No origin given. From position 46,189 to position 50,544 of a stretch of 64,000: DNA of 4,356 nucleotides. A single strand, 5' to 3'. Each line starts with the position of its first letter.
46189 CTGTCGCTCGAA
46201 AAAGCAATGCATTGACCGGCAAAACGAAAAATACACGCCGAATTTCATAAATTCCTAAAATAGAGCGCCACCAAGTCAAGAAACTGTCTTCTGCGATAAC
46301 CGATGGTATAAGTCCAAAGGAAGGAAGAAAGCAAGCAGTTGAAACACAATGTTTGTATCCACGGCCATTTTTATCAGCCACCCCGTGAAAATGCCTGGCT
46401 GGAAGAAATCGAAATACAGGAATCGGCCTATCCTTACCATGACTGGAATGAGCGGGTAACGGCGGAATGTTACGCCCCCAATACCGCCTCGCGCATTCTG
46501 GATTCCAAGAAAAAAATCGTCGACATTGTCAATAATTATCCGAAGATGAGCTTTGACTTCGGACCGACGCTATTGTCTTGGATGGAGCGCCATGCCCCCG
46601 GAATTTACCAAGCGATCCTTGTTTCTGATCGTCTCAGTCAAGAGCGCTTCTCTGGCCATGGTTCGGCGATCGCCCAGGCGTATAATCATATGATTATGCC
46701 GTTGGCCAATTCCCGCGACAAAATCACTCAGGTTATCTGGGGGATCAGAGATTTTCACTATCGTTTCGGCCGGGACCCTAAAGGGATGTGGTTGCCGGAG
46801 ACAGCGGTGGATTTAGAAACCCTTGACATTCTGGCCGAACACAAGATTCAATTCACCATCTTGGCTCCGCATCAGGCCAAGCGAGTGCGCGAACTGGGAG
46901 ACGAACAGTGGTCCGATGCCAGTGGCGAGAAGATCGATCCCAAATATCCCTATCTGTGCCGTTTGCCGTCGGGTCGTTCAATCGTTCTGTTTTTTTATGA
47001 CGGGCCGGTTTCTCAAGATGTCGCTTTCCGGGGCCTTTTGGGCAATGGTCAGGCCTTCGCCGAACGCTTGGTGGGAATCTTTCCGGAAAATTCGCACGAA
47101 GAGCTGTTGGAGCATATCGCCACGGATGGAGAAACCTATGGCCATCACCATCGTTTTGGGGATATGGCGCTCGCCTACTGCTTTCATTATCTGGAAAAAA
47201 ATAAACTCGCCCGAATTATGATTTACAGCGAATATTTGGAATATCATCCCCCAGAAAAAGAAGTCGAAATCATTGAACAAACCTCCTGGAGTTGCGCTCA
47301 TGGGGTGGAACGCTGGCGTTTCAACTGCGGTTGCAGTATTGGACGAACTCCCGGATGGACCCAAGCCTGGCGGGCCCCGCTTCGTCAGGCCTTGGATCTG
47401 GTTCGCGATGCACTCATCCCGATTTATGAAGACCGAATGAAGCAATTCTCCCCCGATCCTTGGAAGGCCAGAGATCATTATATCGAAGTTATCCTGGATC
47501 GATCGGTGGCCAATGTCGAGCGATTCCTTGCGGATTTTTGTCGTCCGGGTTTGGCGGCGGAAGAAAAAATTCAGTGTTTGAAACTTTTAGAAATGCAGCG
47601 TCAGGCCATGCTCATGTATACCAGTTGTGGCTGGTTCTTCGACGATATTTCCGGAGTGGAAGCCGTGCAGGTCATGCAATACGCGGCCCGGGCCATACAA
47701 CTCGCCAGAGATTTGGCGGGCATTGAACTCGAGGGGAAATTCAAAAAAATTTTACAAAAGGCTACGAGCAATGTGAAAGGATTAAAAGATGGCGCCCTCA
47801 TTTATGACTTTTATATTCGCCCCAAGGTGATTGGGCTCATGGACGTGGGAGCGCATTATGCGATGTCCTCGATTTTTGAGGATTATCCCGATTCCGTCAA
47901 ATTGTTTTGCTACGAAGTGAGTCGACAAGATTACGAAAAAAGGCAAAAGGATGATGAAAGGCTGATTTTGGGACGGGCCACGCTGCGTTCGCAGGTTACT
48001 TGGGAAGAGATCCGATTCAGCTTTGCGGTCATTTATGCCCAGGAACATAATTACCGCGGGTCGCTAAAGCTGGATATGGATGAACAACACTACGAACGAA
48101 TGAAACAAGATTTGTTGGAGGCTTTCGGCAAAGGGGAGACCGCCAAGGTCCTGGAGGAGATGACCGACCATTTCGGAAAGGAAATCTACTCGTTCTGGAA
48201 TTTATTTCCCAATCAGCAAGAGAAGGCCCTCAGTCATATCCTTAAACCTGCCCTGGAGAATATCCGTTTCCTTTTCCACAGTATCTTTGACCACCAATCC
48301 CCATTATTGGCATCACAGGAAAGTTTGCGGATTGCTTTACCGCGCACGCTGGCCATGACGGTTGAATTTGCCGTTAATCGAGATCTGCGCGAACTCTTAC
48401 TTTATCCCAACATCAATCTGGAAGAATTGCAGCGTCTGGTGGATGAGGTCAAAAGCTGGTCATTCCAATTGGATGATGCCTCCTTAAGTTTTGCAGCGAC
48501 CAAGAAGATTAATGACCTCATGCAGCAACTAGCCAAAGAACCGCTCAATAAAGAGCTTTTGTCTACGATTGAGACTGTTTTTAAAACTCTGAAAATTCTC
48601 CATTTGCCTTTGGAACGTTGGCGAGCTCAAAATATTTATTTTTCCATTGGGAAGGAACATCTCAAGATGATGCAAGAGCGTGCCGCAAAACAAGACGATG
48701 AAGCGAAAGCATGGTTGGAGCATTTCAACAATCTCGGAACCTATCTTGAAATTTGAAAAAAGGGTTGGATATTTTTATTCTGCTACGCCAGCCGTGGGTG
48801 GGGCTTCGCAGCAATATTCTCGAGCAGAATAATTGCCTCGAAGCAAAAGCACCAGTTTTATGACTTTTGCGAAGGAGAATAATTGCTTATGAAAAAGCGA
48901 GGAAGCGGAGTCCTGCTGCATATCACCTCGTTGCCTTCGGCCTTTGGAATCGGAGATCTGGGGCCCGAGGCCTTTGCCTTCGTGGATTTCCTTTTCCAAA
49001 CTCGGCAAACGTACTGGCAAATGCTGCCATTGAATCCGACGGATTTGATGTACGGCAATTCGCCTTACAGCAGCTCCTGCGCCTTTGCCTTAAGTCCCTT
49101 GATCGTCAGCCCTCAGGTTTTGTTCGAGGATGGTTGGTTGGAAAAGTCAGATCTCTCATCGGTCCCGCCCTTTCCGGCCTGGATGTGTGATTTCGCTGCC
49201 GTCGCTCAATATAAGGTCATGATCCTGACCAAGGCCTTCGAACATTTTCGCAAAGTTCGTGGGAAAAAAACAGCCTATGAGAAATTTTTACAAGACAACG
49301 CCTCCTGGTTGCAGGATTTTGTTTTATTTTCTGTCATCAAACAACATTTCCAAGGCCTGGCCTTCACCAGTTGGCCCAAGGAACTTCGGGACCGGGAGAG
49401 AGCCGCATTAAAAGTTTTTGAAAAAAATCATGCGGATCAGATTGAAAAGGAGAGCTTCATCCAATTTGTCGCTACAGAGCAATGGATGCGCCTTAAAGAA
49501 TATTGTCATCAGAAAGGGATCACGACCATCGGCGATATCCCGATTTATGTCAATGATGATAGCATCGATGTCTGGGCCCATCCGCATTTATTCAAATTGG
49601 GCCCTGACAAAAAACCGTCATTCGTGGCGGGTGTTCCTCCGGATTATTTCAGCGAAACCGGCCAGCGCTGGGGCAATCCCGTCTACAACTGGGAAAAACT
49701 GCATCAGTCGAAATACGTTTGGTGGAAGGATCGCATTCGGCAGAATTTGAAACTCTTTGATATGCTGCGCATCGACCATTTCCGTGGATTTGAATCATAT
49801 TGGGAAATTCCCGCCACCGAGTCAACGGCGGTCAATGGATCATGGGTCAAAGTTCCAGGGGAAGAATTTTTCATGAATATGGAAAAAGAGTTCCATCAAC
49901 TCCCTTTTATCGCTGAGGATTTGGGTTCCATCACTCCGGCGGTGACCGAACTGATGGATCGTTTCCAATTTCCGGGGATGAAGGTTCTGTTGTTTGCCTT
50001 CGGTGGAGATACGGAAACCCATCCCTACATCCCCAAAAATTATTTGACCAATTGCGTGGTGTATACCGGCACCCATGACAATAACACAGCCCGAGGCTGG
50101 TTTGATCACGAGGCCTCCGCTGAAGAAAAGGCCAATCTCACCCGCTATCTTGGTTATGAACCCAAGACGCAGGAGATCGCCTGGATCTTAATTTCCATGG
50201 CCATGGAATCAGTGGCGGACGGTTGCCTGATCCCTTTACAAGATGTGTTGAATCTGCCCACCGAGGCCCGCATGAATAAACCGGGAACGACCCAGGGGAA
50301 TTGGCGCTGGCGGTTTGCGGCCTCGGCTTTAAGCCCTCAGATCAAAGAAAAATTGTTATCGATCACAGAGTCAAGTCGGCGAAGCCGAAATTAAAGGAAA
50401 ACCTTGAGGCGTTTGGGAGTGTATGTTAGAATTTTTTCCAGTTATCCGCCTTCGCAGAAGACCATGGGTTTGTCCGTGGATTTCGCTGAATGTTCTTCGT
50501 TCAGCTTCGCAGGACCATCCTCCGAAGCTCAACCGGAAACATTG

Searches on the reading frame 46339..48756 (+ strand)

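Call 85: search_protein_families(library=pfam, proteins=[window:46339-48756:+], max_evalue=0.0001)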
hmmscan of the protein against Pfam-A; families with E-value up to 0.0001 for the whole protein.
window:46339-48756:+ (805 aa): 2 families
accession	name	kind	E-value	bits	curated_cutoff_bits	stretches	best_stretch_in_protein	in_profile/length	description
PF12055.13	DUF3536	-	2.3e-111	372.1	25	1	340-623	1-284/284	Domain of unknown function (DUF3536)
PF03065.20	Glyco_hydro_57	-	5.2e-21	75.6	21.2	1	39-310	42-289/291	Glycosyl hydrolase family 57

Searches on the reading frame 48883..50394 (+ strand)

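Call 85: search_protein_families(library=pfam, proteins=[window:48883-50394:+], max_evalue=0.0001)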
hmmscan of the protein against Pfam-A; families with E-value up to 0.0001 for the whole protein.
window:48883-50394:+ (503 aa): 1 family
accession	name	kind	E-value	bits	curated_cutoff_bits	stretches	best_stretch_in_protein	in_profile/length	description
PF02446.23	Glyco_hydro_77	-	3e-176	587.3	25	1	12-482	1-463/465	4-alpha-glucanotransferase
